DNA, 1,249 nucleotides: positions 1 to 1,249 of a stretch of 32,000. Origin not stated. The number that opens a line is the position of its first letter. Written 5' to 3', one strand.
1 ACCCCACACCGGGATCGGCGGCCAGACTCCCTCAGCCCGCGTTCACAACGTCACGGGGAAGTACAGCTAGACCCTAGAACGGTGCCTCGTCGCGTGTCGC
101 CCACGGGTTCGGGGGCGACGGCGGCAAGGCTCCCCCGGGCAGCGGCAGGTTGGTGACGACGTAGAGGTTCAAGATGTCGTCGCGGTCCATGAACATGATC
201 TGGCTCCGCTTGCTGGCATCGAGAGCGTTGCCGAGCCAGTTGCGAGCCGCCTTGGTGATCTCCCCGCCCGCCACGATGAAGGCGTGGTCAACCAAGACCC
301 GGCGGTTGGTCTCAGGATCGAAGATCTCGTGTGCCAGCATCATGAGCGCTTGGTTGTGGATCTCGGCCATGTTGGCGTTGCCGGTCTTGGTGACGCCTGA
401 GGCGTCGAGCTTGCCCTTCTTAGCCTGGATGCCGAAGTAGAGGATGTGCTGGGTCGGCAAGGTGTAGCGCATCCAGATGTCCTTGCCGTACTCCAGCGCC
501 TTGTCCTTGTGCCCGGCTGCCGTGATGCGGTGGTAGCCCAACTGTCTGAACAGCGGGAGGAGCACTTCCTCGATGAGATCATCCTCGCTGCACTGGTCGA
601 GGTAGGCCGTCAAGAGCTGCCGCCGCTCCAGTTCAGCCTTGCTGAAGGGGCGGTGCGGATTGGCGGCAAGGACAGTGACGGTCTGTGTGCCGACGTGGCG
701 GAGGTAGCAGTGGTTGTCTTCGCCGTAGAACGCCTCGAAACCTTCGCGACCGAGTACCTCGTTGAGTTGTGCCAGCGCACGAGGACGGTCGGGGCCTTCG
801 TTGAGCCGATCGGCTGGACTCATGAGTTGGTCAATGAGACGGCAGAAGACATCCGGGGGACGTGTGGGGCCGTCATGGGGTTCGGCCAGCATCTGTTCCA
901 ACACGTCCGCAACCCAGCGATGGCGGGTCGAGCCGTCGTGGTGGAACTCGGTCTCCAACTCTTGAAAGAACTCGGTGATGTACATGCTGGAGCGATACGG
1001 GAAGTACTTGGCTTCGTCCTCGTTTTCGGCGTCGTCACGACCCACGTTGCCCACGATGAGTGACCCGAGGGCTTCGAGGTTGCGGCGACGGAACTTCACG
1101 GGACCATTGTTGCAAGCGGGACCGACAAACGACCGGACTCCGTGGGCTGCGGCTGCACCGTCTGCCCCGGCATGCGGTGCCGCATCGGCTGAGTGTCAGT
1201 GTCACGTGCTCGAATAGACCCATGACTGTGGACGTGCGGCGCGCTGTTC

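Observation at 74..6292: Candidate undescribed multi-nuclease plus helicase defense locus (Mrr-like / HEPN / coiled-coil REase / DinG-like helicase-nuclease)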

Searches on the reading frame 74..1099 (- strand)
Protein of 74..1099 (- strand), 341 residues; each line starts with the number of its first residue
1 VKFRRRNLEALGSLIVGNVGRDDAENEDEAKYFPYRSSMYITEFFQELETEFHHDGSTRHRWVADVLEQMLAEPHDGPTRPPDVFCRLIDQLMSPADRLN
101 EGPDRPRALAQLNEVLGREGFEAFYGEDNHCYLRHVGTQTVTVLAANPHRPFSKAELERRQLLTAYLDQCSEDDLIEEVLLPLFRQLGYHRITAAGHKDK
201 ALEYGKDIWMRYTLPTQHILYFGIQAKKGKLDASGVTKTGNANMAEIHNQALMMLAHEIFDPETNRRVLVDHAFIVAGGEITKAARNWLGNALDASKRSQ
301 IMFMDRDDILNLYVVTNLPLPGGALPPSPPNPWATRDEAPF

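Call 3: search_protein_families(library=pfam, proteins=[window:74-1099:-], max_evalue=1)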
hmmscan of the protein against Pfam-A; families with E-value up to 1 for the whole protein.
window:74-1099:- (341 aa): 1 family
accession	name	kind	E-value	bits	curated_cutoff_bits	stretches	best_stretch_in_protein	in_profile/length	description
PF18860.6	AbiJ_NTD3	-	0.069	13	32.5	1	81-124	80-122/167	AbiJ N-terminal domain 3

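Call 4: search_protein_families(library=padloc, proteins=[window:74-1099:-], max_evalue=1)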
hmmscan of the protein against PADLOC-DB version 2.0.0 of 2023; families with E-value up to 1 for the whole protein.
window:74-1099:- (341 aa): 0 families

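Call 5: search_protein_families(library=ncbifam, proteins=[window:74-1099:-], max_evalue=1)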
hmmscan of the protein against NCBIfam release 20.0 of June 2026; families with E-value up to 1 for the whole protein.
window:74-1099:- (341 aa): 0 families

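Call 6: search_protein_families(library=phrogs, proteins=[window:74-1099:-], max_evalue=0.1)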
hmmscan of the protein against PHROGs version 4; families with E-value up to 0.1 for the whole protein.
window:74-1099:- (341 aa): 0 families

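Call 9: search_solved_structures(query=window:74-1099:-, max_evalue=1)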
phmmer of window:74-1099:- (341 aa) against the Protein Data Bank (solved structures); distinct sequences matched with E-value up to 1: 0.

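Call 35: find_homologous_proteins(query=window:74-1099:-)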
Query window:74-1099:- (341 aa): 3755 proteins with E <= 0.001 among 8000 candidates; the best 120 are listed.
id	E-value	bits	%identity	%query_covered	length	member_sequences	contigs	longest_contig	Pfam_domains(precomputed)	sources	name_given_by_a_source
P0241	1.6e-221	752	94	100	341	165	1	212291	-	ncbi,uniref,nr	ncbi:hypothetical protein CGZ94_21340 [Enemella evansiae]|uniref:Restriction endonuclease n=1 Tax=En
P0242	6.6e-218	740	94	100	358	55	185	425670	-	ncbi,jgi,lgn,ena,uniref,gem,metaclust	ncbi:hypothetical protein SDC9_52343 [bioreactor metagenome]|jgi:hypothetical protein|uniref:Restric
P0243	9.0e-216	733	91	100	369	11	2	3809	-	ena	-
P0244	4.5e-213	725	91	100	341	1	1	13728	-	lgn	-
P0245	1.9e-212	723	92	93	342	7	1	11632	-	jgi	jgi:hypothetical protein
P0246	1.1e-210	717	91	93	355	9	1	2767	-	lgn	-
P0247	3.0e-210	715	89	100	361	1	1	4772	-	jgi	jgi:hypothetical protein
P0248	4.3e-209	711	91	93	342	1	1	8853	-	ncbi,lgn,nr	ncbi:MAG: hypothetical protein HOV94_16365 [Saccharothrix sp.]|nr:hypothetical protein [Saccharothri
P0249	6.9e-209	711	89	100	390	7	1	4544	-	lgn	-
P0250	2.0e-208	709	89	100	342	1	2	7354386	-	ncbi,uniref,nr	ncbi:hypothetical protein GCM10022243_47610 [Saccharothrix violaceirubra]|uniref:Restriction endonuc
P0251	2.6e-208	709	89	100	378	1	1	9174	-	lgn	-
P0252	5.0e-208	708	88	100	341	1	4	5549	-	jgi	-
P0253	9.8e-208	707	89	100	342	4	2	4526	-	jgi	-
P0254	2.4e-207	706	88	100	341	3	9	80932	-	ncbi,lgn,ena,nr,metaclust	ncbi:MAG: hypothetical protein LCH76_09965 [Actinobacteria bacterium]|nr:hypothetical protein [Actin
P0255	2.5e-207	706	89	100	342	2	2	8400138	-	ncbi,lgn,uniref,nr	ncbi:hypothetical protein [Nocardia abscessus]|uniref:hypothetical protein n=1 Tax=Nocardia abscessu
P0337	2.9e-181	620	78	100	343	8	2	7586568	-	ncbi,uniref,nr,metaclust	ncbi:hypothetical protein LK07_20625 [Streptomyces pluripotens]|uniref:Restriction endonuclease n=2 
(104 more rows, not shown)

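Call 36: find_encoding_contigs(protein=window:74-1099:-, flank=10000, max_places=6)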
Protein window:74-1099:- (341 aa): 23 contigs read that carry it; 6 places shown.
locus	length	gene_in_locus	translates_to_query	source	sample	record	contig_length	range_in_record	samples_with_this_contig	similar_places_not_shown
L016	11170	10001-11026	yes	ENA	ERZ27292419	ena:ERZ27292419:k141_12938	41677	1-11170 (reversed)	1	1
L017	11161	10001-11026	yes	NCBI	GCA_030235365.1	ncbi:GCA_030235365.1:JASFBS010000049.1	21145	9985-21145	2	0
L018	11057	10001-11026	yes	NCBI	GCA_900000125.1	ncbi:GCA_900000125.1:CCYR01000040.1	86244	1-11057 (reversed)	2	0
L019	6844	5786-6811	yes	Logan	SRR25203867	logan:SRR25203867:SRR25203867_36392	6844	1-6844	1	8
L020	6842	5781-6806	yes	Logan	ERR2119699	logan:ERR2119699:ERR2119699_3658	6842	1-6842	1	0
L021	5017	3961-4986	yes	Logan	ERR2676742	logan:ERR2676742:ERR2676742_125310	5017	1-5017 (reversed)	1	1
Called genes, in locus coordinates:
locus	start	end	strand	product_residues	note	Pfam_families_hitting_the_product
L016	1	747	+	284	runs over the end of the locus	PF00248:Aldo_ket_red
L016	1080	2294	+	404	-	PF00067:p450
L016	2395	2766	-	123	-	-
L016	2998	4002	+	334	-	PF06772:LtrA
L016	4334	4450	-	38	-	-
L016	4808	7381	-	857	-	PF00270:DEAD, PF13307:Helicase_C_2 (faint)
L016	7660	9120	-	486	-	-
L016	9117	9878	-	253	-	-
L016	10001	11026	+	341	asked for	-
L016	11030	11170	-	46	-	?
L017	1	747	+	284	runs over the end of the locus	PF00248:Aldo_ket_red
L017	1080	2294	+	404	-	PF00067:p450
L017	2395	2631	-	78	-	-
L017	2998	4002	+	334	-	PF06772:LtrA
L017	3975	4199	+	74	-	-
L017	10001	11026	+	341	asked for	-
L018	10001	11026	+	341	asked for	-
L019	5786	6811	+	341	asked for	-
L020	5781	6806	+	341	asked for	-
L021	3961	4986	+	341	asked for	-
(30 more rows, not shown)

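Call 40: find_encoding_contigs(protein=P0241, flank=8000, max_places=3)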
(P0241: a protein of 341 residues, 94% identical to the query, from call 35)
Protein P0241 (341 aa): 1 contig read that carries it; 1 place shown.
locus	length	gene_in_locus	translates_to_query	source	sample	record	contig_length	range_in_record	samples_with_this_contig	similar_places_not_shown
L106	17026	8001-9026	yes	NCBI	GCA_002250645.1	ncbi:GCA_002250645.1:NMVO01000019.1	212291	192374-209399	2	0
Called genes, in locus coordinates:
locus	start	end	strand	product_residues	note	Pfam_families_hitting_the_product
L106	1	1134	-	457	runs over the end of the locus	PF00083:Sugar_tr, PF07690:MFS_1, PF00083:Sugar_tr, PF07690:MFS_1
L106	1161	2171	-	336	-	PF00753:Lactamase_B, PF23023:Anti-Pycsar_Apyc1, PF12706:Lactamase_B_2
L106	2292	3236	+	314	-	PF00126:HTH_1, PF03466:LysR_substrate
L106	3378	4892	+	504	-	PF01565:FAD_binding_4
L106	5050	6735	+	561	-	PF08310:LGFP, PF13539:Peptidase_M15_4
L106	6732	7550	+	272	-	-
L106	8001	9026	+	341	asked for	-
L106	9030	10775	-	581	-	PF20275:CTD10, PF10088:DUF2326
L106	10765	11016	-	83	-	PF20293:MC6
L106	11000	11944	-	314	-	PF20275:CTD10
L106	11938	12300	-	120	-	-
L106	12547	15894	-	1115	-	PF08751:TrwC, PF01443:Viral_helicase1 (faint), PF13245:AAA_19, PF13604:AAA_30, PF22232:TraI_hel_assoc_N (weak), PF13538:UvrD_C_2 (weak)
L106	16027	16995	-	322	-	PF08220:HTH_DeoR (weak), PF08279:HTH_11, PF19187:HTH_PafC (weak), PF13280:WYL, PF25583:WCX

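Call 41: find_encoding_contigs(protein=P0337, flank=8000, max_places=3)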
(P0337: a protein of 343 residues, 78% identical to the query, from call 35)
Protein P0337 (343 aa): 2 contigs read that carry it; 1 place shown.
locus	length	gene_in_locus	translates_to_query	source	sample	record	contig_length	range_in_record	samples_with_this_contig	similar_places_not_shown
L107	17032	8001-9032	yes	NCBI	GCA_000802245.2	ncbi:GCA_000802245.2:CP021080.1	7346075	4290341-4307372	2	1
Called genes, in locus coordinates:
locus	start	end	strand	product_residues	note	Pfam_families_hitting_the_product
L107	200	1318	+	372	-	-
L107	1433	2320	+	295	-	PF26305:CD_NTase_C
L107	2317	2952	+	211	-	PF18153:Cap15_CD_rec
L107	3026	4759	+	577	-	PF21752:DACNG, PF21750:DACNH, PF02457:DAC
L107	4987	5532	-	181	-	-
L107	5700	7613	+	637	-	PF01083:Cutinase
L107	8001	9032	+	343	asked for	-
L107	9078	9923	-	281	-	PF12957:DUF3846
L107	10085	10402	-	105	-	-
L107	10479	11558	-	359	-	PF01555:N6_N4_Mtase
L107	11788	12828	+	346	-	PF01555:N6_N4_Mtase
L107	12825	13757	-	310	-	-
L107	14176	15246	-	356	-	PF13808:DDE_Tnp_1_assoc, PF01609:DDE_Tnp_1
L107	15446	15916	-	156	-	PF07282:Cas12f1-like_TNB (weak)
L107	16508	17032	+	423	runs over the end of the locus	PF03952:Enolase_N, PF00113:Enolase_C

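Call 79: search_solved_structures(query=A5, max_evalue=10, show_alignments=3)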
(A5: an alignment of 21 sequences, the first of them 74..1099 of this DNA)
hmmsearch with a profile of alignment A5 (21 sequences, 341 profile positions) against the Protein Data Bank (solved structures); distinct sequences matched with E-value up to 10: 0.

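Call 80: search_protein_families(library=pfam, alignment_id=A5, max_evalue=1)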
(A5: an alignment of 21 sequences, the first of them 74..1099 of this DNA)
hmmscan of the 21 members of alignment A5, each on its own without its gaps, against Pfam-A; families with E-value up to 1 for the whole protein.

A. member 1, window:74-1099:- (341 aa): 1 family
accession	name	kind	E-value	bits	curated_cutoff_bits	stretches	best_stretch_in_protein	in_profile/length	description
PF18860.6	AbiJ_NTD3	-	0.069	13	32.5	1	81-124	80-122/167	AbiJ N-terminal domain 3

B. families by the number of members that match (of 21 scanned): 6 families
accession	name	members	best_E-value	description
PF18860.6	AbiJ_NTD3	11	0.0056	AbiJ N-terminal domain 3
PF04471.18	Mrr_cat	5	0.01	Restriction endonuclease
PF17042.10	NBD_C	4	0.088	Nucleotide-binding C-terminal domain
PF13230.11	GATase_4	1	0.004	Glutamine amidotransferases class-II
PF23968.1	Phage_cement_3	1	0.11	Phage cement protein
PF05352.17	Phage_connector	1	0.19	Phage Connector (GP10)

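Call 116: find_encoding_contigs(protein=P0242, flank=4000, max_places=8)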
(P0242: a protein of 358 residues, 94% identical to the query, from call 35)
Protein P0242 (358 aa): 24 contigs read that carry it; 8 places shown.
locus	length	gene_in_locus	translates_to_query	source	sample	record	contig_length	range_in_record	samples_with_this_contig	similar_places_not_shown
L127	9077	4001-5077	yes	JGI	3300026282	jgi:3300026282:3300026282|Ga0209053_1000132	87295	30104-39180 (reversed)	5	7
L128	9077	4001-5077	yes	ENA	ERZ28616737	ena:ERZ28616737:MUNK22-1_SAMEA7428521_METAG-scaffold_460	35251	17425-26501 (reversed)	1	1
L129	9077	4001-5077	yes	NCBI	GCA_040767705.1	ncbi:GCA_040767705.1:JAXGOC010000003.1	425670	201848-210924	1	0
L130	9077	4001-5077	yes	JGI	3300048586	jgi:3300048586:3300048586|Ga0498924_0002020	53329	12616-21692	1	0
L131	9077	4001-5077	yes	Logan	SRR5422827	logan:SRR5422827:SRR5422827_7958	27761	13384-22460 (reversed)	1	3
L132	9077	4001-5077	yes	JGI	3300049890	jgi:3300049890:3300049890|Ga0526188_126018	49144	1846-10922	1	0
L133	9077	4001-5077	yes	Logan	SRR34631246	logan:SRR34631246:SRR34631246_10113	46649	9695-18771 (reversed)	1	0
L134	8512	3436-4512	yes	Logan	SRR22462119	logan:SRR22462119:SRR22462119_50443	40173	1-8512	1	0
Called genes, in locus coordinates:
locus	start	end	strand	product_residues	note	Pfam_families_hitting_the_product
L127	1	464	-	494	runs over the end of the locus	PF00070:Pyr_redox (faint), PF07992:Pyr_redox_2 (weak), PF13450:NAD_binding_8 (faint), PF13738:Pyr_redox_3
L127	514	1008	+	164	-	PF00255:GSHPx, PF00578:AhpC-TSA (faint)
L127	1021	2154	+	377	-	PF00149:Metallophos, PF12850:Metallophos_2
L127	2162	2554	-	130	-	PF01850:PIN (weak)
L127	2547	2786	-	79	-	PF22513:FitA-like_RHH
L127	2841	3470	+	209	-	PF03352:Adenine_glyco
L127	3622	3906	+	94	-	-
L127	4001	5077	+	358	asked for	-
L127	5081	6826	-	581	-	PF20275:CTD10, PF10088:DUF2326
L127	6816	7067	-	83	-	PF20293:MC6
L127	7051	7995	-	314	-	PF20275:CTD10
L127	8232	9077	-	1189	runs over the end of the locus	PF08751:TrwC, PF01443:Viral_helicase1 (faint), PF13245:AAA_19, PF13604:AAA_30, PF22232:TraI_hel_assoc_N (weak), PF13538:UvrD_C_2 (weak)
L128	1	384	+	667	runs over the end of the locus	PF02534:T4SS-DNA_transf, PF01935:DUF87 (weak)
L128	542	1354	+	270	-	PF13814:Replic_Relax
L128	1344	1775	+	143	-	-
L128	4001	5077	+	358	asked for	-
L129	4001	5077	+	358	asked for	-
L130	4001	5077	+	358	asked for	-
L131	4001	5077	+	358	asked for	-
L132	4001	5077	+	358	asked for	-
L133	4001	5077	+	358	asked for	-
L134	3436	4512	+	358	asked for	-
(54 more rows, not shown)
